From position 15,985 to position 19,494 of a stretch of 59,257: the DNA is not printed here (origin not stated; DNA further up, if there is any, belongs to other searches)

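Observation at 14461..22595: BlaI/BlaR1-type signalling pair fused into a six-gene RND efflux operon with duplicated Met-motif YtkA/FixH-like domains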

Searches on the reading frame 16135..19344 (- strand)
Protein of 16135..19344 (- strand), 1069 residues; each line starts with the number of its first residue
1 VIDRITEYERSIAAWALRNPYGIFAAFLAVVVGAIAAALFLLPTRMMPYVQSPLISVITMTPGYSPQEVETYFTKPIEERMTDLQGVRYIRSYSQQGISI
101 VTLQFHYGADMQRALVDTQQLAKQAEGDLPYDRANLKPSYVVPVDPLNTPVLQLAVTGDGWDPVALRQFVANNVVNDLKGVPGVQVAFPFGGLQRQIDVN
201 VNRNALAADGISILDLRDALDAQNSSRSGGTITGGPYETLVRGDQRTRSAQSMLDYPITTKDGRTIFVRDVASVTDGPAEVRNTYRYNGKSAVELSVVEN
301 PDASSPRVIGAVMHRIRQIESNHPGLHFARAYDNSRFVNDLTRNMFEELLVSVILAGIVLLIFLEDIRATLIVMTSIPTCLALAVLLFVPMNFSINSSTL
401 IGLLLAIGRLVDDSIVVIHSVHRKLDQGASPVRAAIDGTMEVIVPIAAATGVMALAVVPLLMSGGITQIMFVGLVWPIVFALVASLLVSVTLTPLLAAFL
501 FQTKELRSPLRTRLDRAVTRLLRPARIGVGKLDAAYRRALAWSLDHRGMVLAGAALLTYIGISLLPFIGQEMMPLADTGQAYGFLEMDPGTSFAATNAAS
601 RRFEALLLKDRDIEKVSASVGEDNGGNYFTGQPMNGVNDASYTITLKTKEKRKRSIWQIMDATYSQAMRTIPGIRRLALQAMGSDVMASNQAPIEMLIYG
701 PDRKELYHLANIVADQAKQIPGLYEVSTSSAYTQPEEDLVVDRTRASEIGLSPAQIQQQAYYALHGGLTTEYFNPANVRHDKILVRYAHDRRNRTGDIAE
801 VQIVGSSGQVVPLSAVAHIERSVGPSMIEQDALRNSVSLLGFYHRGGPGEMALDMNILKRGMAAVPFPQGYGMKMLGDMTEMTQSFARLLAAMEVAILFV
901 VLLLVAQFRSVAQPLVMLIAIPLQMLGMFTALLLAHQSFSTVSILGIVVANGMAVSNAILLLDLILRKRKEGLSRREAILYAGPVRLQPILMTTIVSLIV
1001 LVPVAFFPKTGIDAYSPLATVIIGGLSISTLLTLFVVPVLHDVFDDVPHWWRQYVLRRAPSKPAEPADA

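Call 3: search_protein_families(library=pfam, proteins=[window:16135-19344:-], max_evalue=0.1)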
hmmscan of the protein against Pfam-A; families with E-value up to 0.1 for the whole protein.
window:16135-19344:- (1069 aa): 2 families
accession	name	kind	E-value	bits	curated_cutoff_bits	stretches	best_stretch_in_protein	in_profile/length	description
PF00873.25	ACR_tran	-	2.5e-202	674.8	28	1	23-1044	13-1020/1021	AcrB/AcrD/AcrF family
PF02355.23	SecD_SecF_C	-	3.2e-06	27.1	20.5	2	337-492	25-182/189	Protein export membrane protein SecD/SecF, C-terminal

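Call 4: search_protein_families(library=ncbifam, proteins=[window:16135-19344:-], max_evalue=0.1)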
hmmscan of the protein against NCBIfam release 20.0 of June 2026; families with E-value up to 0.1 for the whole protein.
window:16135-19344:- (1069 aa): 16 families
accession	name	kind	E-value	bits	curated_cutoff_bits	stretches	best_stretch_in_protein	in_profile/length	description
NF033617.1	RND_permease_2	subfamily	5.2e-172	574.2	1250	1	26-1045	15-1008/1009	multidrug efflux RND transporter permease subunit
NF000282.2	RND_permease_1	subfamily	7e-123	411.6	1250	1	23-1041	9-1024/1029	multidrug efflux RND transporter permease subunit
NF007798.0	PRK10503.1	equivalog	1.4e-109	367.2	1584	1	29-1056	29-1034/1040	MdtB/MuxB family multidrug efflux RND transporter permease subunit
TIGR00914.1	2A0601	subfamily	4.1e-108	362.5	701.45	1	26-1044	20-1035/1051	CusA/CzcA family heavy metal efflux RND transporter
TIGR00915.1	2A0602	subfamily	5.4e-106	355.6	940.35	1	23-1043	10-1027/1050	efflux RND transporter permease subunit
NF007905.0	PRK10614.1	equivalog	7.2e-105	351.7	1774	1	28-1050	19-1014/1025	multidrug efflux RND transporter permease subunit MdtC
NF007133.0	PRK09579.1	equivalog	5.6e-101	338.7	1763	1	26-1043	18-1001/1017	multidrug efflux RND transporter permease subunit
NF000037.1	RND_perm_OqxB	exception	4.1e-79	266.5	2200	1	23-1043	12-1033/1050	multidrug efflux RND transporter permease subunit OqxB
NF007842.1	PRK10555.1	equivalog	5.2e-74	249.7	1854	1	23-1040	10-1022/1036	multidrug efflux RND transporter permease AcrD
NF007131.0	PRK09577.1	equivalog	1.1e-68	232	1768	1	28-1042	15-1020/1045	multidrug efflux RND transporter permease subunit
NF011706.2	PRK15127.1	equivalog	3.4e-60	204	2150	2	23-501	10-497/1049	multidrug efflux RND transporter permease subunit AcrB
TIGR00916.1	2A0604s01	subfamily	9.7e-08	31.9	148.6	2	349-489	94-230/231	SecD/SecF family protein translocase subunit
NF009582.0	PRK13024.1-2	equivalog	0.00042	18.4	723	2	878-1038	326-477/859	protein translocase subunit SecDF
TIGR00966.2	transloc_SecF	equivalog_domain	0.00059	19.4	160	1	337-493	118-276/279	protein translocase subunit SecF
NF006354.0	PRK08578.1-2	equivalog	0.0009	18.7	353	1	336-508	118-288/296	preprotein translocase subunit SecF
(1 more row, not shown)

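Call 15: search_solved_structures(query=window:16135-19344:-, max_evalue=1e-20)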
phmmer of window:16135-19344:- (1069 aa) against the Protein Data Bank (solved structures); distinct sequences matched with E-value up to 1e-20: 80 (the best 60 are shown).
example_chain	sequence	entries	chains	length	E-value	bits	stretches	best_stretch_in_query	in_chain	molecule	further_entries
9lyq_B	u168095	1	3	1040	2.8e-94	320.2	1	27-1055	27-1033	Multidrug resistance protein MdtB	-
8zxs_A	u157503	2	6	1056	2.4e-81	277.3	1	23-1042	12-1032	Efflux pump membrane transporter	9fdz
7cz9_A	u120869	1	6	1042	3.6e-81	276.8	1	23-1041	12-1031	Efflux pump membrane transporter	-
4k0e_A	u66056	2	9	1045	2.2e-71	244.3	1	20-1043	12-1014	Heavy metal cation tricomponent efflux pump ZneA(CzcA-like)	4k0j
7wlv_A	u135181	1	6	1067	2e-70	241.1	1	23-1043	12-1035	Efflux pump membrane transporter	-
7m4p_A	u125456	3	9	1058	4.2e-70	240.1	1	23-1041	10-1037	Efflux pump membrane transporter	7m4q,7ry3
8yr0_A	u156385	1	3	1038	4.9e-70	239.9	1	23-1041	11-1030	Cation/multidrug efflux pump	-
9j3d_J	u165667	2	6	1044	8e-69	235.9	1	17-1040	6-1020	Efflux pump membrane transporter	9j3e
8f3e_A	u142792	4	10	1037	2.1e-68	234.5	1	23-1040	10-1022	Efflux pump membrane transporter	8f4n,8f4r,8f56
22xk_B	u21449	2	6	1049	5.7e-66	226.4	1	23-1041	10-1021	MexBYB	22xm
7b8p_A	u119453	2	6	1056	3.2e-65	223.9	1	15-1040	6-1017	Efflux pump membrane transporter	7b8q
6ows_A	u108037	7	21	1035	5.6e-65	223.2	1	25-1040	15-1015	Efflux pump membrane transporter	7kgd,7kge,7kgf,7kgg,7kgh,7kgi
8z1u_A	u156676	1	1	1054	8.5e-65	222.5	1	25-1043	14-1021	Efflux pump membrane transporter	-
9e9f_B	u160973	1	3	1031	1.8e-64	221.5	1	25-1040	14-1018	Efflux pump membrane transporter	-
5t0o_A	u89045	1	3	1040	4.6e-64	220.1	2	23-503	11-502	CmeB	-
7o3m_A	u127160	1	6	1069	1.6e-58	201.8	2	23-501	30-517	Efflux pump membrane transporter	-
7o3n_A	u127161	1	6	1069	1.6e-58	201.8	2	23-501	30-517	Efflux pump membrane transporter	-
7o3l_A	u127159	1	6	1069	2e-58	201.4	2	23-501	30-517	Efflux pump membrane transporter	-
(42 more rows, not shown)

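Call 76: search_dna_similar(query=window:16135-19344:-, collection=plasmids, mode=protein, max_rows=12)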
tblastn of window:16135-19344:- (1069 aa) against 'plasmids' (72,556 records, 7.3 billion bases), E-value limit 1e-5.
The search stops at 5000 records and this limit was reached: more records match than are counted here, and every count below describes the 5000 best-scoring records only.
Records with a match: at least 5000; places in all: 8317; records where one place covers at least 80% of the query: 4993.
Best place of each record, by identity: <60% 5000.
By first word of the organism name: Klebsiella 2172; Escherichia 427; Salmonella 247; Enterobacter 193; Rhizobium 186; Sinorhizobium 156; Ralstonia 144; Acinetobacter 141; Pseudomonas 106; Citrobacter 83; and 234 more.
By predicted mobility (MOB-suite, as given by PLSDB): conjugative 2376; non-mobilizable 1973; mobilizable 651.
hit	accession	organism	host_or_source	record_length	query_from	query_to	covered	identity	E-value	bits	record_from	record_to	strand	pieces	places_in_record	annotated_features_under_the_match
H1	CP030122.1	Brasilonema octagenarum UFV-E1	Eucalyptus grandis,mixed culture,leaves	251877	11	1046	97%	51.2%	0e+0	926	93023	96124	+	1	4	AcrB/AcrD/AcrF family protein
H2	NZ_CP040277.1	Nostoc sp. C052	Blasia pusilla,pure culture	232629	11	1046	97%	50.9%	0e+0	908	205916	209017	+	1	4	efflux RND transporter permease subunit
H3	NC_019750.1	Stanieria cyanosphaera PCC 7437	-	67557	15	1065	98%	49.4%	0e+0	898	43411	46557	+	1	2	efflux RND transporter permease subunit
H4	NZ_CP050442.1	Tolypothrix sp. PCC 7910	cell culture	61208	43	1051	94%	51.3%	0e+0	919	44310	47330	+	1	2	efflux RND transporter permease subunit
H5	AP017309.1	Leptolyngbya sp. NIES-3755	-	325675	43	1053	95%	51.0%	0e+0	941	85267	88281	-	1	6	AcrB/AcrD/AcrF family protein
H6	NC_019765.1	Stanieria cyanosphaera PCC 7437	-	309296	15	1049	97%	49.2%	0e+0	891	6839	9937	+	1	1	efflux RND transporter permease subunit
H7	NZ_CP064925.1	Acaryochloris marina S15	cell culture,surface of Pikea pinnata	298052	43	1062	95%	48.2%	0e+0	868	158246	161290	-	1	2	efflux RND transporter permease subunit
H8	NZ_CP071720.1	Acaryochloris sp. 'Moss Beach'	culture,intertidal zone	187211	43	1062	95%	48.0%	0e+0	865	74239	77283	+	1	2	efflux RND transporter permease subunit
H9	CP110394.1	Burkholderia sp. JSH-S8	Tetrastigma hemsleyanum Diels et Gilg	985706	7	1057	98%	28.9%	3e-75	281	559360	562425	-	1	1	efflux RND transporter permease subunit | efflux RND transporter periplasmic adaptor subunit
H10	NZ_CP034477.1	Pantoea agglomerans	food,leaf from rome apple cultivar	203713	4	1050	98%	28.8%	5e-79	292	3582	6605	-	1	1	efflux RND transporter permease subunit | efflux RND transporter periplasmic adaptor subunit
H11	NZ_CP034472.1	Pantoea agglomerans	food,leaf from rome apple cultivar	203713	4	1050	98%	28.8%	5e-79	292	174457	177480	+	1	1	efflux RND transporter permease subunit | efflux RND transporter periplasmic adaptor subunit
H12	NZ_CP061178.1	Roseomonas haemaphysalidis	tick,pure culture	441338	9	1060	98%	28.4%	1e-77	288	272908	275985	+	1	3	efflux RND transporter permease subunit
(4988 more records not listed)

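Call 77: get_annotated_region(hit=H2, flank=6000)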
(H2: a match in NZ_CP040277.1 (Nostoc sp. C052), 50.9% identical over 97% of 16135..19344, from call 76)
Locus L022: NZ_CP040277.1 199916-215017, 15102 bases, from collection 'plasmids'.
description: Nostoc sp. C052 plasmid pC052_E, complete sequence
organism: Nostoc sp. C052 (NCBI taxid 2576902)
taxonomy: Bacteria; Cyanobacteriota; Cyanophyceae; Nostocales; Nostocaceae; Nostoc; Nostoc sp. C052
host: -; source: Blasia pusilla,pure culture; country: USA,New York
typing (MOB-suite, as given by PLSDB): conjugative; relaxase MOBP; mating-pair formation MPF_T
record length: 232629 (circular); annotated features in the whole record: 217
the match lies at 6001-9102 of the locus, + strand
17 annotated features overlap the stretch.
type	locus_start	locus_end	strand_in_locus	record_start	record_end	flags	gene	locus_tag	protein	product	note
CDS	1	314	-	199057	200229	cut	-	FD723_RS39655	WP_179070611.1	MFS transporter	-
CDS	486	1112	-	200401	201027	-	-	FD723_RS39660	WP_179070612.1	methyltransferase domain-containing protein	-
CDS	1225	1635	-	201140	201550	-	-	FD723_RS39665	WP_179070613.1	heavy metal-responsive transcriptional regulator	-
CDS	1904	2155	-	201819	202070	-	-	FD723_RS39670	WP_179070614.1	thioredoxin family protein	-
CDS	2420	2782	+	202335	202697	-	-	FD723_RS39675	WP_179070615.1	hypothetical protein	-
CDS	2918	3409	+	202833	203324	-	-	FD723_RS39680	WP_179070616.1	FixH family protein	-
CDS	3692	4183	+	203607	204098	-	-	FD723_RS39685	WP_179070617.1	heavy metal-responsive transcriptional regulator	-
CDS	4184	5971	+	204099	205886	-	-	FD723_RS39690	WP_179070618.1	efflux RND transporter periplasmic adaptor subunit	GO:0006810 - transport [Evidence IEA]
CDS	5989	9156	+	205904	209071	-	-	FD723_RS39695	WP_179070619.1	efflux RND transporter permease subunit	-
CDS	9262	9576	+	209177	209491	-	-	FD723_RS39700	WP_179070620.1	hypothetical protein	-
CDS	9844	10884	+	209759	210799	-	-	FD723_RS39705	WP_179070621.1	F510_1955 family glycosylhydrolase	-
CDS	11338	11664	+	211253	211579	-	-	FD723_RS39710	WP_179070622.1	metalloregulator ArsR/SmtB family transcription factor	GO:0006355 - regulation of DNA-templated transcription [Evidence IEA]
CDS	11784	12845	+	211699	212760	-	-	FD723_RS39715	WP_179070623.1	PstS family phosphate ABC transporter substrate-binding protein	-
CDS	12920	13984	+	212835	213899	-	arsB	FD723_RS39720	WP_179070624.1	ACR3 family arsenite efflux transporter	-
CDS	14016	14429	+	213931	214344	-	arsC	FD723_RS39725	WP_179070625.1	arsenate reductase, glutathione/glutaredoxin type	-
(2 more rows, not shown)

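Call 78: get_annotated_region(hit=H3, flank=6000)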
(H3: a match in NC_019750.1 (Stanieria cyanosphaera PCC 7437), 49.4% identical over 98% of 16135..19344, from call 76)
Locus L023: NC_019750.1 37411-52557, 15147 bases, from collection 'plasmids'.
description: Stanieria cyanosphaera PCC 7437 plasmid pSTA7437.03, complete sequence
organism: Stanieria cyanosphaera PCC 7437 (NCBI taxid 111780)
taxonomy: Bacteria; Cyanobacteriota; Cyanophyceae; Pleurocapsales; Dermocarpellaceae; Stanieria; Stanieria cyanosphaera; Stanieria cyanosphaera PCC 7437
host: -; source: -; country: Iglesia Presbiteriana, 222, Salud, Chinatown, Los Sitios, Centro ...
typing (MOB-suite, as given by PLSDB): non-mobilizable; replicon rep_cluster_1715
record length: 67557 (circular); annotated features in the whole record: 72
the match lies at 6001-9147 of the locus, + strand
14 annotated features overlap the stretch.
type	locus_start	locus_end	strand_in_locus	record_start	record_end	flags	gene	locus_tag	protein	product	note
CDS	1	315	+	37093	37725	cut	-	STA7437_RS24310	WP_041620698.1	class I SAM-dependent methyltransferase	-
CDS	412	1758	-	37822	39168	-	rppB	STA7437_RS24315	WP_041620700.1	two-component system sensor histidine kinase RppB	-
CDS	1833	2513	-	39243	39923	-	rppA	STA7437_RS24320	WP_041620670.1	two-component system response regulator RppA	GO:0006355 - regulation of DNA-templated transcription [Evidence IEA]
CDS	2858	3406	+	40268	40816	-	-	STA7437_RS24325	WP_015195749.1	DUF2808 domain-containing protein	-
CDS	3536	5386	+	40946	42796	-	-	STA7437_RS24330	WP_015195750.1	efflux RND transporter periplasmic adaptor subunit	GO:0006810 - transport [Evidence IEA]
CDS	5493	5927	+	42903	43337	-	-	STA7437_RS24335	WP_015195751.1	FixH family protein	-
CDS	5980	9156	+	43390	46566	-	-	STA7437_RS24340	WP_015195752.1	efflux RND transporter permease subunit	-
CDS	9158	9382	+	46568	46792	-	-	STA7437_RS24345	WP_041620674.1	class I SAM-dependent methyltransferase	-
CDS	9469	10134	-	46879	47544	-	-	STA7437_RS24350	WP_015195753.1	class I SAM-dependent methyltransferase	GO:0032259 - methylation [Evidence IEA]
CDS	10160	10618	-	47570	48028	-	-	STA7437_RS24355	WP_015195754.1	hypothetical protein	-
CDS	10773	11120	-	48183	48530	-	-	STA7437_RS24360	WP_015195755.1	hypothetical protein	-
CDS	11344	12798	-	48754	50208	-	-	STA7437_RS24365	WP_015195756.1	multicopper oxidase family protein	-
CDS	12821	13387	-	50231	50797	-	-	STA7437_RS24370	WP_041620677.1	DUF411 domain-containing protein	-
CDS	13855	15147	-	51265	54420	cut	-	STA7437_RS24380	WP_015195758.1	CusA/CzcA family heavy metal efflux RND transporter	-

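Call 91: search_protein_families(library=pfam, proteins=[L023:3536-5386:+, L022:4184-5971:+, L023:5493-5927:+, L022:2918-3409:+], max_evalue=0.01)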
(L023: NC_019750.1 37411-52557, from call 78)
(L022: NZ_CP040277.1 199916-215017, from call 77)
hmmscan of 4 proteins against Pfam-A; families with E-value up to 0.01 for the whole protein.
L023:3536-5386:+ (616 aa): 4 families
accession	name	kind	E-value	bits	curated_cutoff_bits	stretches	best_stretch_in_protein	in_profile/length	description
PF16576.10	HlyD_D23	-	2.7e-27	95.9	30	1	149-418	3-213/214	Barrel-sandwich domain of CusB or HlyD membrane-fusion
PF13115.11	YtkA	-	4.3e-16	59.8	25.9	1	512-598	2-84/85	YtkA-like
PF13437.12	HlyD_3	-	1.1e-15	58.7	22.2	1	315-415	1-105/106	HlyD family secretion protein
PF13533.13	Biotin_lipoyl_2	-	0.0018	18.5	29.8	0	168-195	5-32/32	Biotin-lipoyl like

L022:4184-5971:+ (595 aa): 3 families
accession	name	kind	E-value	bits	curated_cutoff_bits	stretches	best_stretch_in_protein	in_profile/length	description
PF16576.10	HlyD_D23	-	5.7e-22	78.5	30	1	137-390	19-210/214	Barrel-sandwich domain of CusB or HlyD membrane-fusion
PF13115.11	YtkA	-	1.3e-13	51.8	25.9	1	494-577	5-84/85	YtkA-like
PF13437.12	HlyD_3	-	1.1e-11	45.8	22.2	1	290-384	1-96/106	HlyD family secretion protein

L023:5493-5927:+ (144 aa): 2 families
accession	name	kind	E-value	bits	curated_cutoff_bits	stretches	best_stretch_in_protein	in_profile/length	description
PF13115.11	YtkA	-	1e-17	65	25.9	1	39-124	2-82/85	YtkA-like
PF05751.16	FixH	-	1.9e-05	25.1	23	1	29-138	49-148/150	FixH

L022:2918-3409:+ (163 aa): 1 family
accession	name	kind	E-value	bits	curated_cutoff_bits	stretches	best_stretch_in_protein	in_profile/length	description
PF13115.11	YtkA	-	2.3e-06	28.6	25.9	1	56-145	5-84/85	YtkA-like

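Call 95: get_annotated_region(hit=H5, flank=5000)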
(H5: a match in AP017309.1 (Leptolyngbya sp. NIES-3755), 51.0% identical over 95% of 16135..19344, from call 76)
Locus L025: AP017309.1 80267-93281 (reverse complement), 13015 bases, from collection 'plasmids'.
description: Leptolyngbya sp. NIES-3755 plasmid plasmid1 DNA, complete genome
organism: Leptolyngbya sp. NIES-3755 (NCBI taxid 1752064)
taxonomy: Bacteria; Cyanobacteriota; Cyanophyceae; Leptolyngbyales; Leptolyngbyaceae; Leptolyngbya; Leptolyngbya sp. NIES-3755
host: -; source: -; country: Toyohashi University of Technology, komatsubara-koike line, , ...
typing (MOB-suite, as given by PLSDB): mobilizable; relaxase MOBP
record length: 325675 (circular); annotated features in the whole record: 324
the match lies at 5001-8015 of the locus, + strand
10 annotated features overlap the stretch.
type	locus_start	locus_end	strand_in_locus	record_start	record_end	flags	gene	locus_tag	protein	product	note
CDS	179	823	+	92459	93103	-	-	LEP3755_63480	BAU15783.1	metal-binding integral membrane protein, putative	-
CDS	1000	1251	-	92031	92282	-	-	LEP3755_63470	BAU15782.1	thioredoxin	-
CDS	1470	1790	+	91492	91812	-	-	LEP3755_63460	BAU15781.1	hypothetical protein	-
CDS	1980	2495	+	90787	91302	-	-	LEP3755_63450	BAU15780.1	hypothetical protein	-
CDS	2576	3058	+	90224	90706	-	-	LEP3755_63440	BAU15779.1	MerR family transcriptional regulator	-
CDS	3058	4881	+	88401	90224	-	-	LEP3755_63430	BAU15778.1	hypothetical protein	-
CDS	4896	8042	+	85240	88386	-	-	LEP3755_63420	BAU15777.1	AcrB/AcrD/AcrF family protein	-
CDS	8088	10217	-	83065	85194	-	-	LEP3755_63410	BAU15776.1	heavy metal translocating P-type ATPase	-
CDS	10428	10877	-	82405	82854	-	-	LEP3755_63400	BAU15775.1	putative FMN-binding pyridoxamine 5'-phosphate oxidase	-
CDS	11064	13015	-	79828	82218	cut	-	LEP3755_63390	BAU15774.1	two-component transcriptional regulator/diguanylate cyclase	-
